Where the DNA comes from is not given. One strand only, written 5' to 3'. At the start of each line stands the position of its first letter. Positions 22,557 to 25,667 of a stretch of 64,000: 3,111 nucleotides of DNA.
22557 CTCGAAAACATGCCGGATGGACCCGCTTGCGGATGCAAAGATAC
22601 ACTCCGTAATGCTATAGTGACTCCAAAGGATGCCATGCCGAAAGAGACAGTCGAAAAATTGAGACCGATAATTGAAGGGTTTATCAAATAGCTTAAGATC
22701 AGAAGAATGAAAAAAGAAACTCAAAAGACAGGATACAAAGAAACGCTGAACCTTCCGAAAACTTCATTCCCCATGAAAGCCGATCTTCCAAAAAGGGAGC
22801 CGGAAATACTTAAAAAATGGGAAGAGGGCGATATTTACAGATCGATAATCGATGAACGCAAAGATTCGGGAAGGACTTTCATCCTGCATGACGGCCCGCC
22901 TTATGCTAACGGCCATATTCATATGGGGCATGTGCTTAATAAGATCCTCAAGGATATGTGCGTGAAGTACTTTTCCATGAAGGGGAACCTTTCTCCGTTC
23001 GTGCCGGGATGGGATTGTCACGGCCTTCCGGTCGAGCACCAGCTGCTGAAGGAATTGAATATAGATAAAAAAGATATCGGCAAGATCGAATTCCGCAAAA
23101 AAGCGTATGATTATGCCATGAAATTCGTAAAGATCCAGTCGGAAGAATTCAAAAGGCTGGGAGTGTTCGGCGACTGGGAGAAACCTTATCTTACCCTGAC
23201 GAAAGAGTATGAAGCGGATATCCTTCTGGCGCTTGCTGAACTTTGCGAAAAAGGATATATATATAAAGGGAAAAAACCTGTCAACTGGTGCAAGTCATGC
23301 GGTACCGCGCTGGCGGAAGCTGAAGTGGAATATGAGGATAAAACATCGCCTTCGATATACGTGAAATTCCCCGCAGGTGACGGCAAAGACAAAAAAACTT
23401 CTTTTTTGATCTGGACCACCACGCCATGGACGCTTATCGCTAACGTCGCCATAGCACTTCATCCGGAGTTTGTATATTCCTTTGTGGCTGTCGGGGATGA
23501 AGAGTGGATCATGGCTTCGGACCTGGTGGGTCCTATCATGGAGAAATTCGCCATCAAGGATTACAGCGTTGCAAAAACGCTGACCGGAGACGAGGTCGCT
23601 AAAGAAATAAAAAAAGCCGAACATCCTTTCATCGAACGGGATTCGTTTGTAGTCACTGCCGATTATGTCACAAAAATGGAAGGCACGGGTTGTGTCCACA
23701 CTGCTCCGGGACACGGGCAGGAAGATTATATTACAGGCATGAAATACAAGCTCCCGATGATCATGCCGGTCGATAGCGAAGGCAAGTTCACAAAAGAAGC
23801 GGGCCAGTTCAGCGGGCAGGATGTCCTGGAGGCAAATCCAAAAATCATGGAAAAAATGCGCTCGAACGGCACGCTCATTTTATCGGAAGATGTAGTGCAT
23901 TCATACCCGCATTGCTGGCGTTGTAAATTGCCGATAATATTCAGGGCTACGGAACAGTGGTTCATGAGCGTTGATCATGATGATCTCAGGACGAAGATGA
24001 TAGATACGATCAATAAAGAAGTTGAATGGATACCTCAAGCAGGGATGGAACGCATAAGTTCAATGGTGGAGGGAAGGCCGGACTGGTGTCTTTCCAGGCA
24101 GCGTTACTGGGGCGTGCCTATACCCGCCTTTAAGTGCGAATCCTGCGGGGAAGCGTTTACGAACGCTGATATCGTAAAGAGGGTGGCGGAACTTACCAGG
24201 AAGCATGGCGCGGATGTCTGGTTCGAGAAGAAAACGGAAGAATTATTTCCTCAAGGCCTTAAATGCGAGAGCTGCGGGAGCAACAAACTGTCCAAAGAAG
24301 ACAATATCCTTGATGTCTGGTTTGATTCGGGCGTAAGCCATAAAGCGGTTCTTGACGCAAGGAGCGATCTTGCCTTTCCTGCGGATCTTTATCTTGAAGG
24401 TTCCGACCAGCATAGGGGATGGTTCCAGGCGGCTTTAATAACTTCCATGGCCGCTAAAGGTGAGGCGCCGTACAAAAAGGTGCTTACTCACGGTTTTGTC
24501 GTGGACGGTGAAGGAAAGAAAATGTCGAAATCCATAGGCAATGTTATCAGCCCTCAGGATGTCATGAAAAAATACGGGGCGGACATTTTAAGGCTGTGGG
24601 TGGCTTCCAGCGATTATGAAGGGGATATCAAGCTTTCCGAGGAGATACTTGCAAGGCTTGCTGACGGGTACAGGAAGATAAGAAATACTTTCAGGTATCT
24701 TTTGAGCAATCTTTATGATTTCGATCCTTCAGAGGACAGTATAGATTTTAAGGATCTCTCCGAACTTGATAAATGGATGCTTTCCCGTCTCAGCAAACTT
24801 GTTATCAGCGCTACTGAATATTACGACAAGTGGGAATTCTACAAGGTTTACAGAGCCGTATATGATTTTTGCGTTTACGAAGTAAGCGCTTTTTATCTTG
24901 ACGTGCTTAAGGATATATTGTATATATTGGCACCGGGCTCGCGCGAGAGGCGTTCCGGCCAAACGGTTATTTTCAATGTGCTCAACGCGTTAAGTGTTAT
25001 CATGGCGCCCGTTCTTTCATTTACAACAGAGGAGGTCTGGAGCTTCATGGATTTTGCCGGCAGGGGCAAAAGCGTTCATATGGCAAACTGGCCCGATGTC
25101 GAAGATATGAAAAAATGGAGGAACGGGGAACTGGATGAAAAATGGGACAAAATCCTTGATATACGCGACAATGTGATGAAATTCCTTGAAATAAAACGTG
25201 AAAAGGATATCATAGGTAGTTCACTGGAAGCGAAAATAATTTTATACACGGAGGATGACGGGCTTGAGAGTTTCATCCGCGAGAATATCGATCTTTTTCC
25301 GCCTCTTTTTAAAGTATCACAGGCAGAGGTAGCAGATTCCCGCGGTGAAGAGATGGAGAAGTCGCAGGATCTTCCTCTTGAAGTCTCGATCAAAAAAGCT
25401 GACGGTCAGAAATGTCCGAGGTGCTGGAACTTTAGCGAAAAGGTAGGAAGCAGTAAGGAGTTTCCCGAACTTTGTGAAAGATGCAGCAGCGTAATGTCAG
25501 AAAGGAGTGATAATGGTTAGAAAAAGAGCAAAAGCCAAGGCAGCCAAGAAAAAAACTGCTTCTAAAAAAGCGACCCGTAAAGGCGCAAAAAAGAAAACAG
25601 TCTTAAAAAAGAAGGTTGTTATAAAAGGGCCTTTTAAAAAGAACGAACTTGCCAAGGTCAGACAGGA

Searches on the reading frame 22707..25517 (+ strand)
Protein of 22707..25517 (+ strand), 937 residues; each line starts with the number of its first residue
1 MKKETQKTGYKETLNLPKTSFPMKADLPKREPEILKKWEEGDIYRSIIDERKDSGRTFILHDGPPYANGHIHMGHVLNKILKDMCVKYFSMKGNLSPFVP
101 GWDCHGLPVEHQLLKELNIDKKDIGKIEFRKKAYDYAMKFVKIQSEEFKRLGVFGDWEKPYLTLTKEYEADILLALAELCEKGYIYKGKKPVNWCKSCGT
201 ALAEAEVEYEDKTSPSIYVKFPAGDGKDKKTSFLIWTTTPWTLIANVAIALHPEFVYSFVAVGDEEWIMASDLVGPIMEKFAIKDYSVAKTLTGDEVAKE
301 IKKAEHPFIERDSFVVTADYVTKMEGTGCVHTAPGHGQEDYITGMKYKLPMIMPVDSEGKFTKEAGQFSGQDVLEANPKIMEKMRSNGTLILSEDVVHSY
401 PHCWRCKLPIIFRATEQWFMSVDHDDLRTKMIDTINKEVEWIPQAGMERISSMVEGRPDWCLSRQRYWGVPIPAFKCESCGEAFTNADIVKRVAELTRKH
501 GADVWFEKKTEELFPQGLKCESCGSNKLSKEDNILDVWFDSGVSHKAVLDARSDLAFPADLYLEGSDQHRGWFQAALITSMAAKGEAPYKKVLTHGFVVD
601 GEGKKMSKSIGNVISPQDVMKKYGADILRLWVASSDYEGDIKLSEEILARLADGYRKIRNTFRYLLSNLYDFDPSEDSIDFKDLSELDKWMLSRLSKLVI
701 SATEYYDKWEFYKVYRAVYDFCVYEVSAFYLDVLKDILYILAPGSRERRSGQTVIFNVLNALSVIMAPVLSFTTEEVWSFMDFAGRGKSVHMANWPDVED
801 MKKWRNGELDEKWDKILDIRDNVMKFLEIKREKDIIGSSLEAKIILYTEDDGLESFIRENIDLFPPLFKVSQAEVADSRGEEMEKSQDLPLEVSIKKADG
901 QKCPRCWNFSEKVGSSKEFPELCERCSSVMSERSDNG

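Call 26: find_related_loci(query=window:22707-25517:+, collection=metagenome_contigs, flank=10000)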
Query window:22707-25517:+ (937 aa) in metagenome_contigs; peptide patterns used: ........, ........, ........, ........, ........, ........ (x = any residue, [..] = any of these).
89 stretches matched a pattern; 5 encode a relative of the query (tblastn E <= 1e-3); 5 distinct loci.
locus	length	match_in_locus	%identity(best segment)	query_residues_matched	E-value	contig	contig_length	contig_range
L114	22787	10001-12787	70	5-930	0e+0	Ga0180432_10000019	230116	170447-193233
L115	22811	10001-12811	50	3-930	0e+0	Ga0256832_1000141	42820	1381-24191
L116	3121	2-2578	49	68-930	0e+0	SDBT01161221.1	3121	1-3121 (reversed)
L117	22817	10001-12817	69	1-937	0e+0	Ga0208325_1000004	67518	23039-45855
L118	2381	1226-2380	65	5-388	0e+0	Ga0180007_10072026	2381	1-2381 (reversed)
